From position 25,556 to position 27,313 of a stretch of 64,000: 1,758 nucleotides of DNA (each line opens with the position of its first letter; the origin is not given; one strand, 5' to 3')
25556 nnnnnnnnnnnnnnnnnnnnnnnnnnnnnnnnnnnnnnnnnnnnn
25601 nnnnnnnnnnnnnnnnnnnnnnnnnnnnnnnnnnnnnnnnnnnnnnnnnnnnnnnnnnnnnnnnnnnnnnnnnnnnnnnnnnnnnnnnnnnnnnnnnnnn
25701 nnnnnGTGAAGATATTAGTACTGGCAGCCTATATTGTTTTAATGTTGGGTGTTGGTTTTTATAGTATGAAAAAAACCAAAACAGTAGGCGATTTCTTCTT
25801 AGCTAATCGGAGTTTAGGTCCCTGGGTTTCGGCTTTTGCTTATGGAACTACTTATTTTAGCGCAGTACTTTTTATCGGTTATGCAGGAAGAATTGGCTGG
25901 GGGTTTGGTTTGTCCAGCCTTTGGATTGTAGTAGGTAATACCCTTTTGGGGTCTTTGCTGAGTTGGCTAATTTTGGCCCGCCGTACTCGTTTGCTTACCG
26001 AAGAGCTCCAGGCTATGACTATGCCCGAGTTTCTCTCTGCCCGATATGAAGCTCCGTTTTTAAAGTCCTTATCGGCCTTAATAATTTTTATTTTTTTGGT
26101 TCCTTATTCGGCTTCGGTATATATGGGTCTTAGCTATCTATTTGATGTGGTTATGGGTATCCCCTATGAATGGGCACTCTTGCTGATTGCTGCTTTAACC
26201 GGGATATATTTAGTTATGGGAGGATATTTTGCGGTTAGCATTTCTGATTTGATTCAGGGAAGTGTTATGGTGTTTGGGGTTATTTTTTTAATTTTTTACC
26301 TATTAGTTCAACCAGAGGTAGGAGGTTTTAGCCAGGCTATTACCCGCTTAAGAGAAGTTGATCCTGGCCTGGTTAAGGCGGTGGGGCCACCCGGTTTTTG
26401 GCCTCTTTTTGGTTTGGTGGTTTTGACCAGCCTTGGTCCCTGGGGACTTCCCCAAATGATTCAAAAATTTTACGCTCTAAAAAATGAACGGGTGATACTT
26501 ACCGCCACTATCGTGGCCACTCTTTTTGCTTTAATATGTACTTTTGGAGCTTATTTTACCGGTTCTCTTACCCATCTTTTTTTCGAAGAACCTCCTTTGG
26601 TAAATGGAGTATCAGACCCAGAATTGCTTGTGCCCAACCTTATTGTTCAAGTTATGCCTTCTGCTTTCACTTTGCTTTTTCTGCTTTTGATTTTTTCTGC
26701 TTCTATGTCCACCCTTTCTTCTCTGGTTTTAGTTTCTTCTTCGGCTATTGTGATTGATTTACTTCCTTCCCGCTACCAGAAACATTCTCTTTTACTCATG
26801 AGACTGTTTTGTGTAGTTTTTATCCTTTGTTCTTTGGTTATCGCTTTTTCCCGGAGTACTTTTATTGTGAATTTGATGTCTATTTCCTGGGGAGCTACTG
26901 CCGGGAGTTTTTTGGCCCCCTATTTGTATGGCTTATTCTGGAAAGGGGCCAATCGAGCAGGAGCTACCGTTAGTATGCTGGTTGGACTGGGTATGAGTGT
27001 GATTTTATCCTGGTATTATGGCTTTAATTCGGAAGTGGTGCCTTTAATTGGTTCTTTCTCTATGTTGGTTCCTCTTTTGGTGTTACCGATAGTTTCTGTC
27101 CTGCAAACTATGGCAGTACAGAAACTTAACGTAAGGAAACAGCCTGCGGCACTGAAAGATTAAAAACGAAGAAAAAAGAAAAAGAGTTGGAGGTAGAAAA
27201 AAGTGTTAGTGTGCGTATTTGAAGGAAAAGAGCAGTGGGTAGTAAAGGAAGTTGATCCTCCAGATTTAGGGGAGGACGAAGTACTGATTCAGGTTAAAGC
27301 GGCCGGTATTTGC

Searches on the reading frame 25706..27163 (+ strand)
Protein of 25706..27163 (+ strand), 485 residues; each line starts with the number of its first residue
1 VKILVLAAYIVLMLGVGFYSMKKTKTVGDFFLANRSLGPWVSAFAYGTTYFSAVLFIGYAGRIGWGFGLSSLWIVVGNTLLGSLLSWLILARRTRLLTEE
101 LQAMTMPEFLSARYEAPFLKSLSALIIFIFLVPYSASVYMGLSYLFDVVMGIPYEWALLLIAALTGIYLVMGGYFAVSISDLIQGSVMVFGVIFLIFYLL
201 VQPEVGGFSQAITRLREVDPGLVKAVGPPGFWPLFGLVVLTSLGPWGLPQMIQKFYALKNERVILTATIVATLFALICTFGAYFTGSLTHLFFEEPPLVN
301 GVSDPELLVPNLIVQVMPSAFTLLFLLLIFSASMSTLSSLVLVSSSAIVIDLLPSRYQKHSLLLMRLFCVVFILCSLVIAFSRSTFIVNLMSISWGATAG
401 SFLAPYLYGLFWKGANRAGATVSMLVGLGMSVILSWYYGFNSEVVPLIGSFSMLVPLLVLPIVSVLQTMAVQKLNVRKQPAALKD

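Call 12: search_protein_families(library=pfam, proteins=[window:25706-27163:+])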
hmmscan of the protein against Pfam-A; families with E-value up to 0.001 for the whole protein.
window:25706-27163:+ (485 aa): 1 family
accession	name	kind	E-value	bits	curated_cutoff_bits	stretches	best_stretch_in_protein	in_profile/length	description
PF00474.23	SSF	-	1.4e-61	209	22.8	1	30-427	1-406/406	Sodium:solute symporter family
